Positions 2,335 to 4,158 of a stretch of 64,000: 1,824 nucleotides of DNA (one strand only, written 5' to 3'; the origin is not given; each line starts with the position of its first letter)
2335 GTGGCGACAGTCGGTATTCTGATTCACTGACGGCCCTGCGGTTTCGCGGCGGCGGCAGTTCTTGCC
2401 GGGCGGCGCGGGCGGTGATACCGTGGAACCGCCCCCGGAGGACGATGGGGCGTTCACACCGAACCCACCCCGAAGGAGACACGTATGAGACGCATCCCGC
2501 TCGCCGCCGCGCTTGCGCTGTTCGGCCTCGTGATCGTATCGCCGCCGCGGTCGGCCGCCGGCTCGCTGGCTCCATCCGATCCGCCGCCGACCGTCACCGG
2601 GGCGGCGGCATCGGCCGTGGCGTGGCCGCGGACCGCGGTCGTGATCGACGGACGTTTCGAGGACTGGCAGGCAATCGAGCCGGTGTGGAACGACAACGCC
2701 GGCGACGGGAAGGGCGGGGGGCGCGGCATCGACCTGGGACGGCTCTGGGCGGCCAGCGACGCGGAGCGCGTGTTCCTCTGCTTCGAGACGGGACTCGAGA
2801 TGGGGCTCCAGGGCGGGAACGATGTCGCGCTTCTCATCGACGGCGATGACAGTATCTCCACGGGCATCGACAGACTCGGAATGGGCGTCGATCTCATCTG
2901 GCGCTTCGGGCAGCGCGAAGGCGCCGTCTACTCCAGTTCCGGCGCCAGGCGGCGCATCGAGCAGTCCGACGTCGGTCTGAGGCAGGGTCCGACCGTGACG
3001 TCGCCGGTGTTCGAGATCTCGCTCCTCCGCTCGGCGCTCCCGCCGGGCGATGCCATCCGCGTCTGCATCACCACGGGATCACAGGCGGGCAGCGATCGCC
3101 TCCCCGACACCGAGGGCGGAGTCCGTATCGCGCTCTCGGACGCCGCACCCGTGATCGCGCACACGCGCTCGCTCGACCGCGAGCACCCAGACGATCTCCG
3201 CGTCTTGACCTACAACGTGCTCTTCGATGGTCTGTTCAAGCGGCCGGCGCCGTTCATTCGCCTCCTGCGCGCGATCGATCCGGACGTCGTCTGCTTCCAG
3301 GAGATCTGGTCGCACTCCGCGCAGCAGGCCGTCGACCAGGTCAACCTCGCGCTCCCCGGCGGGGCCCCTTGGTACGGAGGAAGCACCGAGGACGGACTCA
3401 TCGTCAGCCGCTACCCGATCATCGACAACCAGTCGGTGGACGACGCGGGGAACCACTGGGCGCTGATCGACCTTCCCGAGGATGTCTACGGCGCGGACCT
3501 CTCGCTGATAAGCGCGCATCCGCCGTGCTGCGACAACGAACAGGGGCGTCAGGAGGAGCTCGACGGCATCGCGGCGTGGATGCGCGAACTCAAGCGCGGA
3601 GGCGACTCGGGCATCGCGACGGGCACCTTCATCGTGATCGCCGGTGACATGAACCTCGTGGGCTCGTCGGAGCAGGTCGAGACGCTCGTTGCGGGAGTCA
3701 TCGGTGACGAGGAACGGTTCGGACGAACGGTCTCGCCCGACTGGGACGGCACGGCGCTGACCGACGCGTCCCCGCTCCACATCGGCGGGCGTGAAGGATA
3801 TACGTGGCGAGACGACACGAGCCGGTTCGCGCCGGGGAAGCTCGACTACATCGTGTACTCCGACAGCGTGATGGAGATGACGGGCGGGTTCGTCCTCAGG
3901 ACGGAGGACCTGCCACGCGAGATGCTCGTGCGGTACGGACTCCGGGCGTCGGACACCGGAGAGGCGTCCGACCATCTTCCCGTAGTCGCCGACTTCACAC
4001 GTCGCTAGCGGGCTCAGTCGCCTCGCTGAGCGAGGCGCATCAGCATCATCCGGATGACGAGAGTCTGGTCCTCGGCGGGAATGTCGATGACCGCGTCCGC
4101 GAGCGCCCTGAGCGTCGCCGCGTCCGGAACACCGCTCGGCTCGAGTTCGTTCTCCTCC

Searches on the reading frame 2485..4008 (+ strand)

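Call 34: search_protein_families(library=pfam, proteins=[window:2485-4008:+], max_evalue=0.00001)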
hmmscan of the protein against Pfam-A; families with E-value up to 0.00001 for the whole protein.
window:2485-4008:+ (507 aa): 1 family
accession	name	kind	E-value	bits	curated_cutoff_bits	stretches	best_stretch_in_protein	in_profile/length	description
PF03372.29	Exo_endo_phos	-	1.2e-16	61.6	24.5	1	241-497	1-225/225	Endonuclease/Exonuclease/phosphatase family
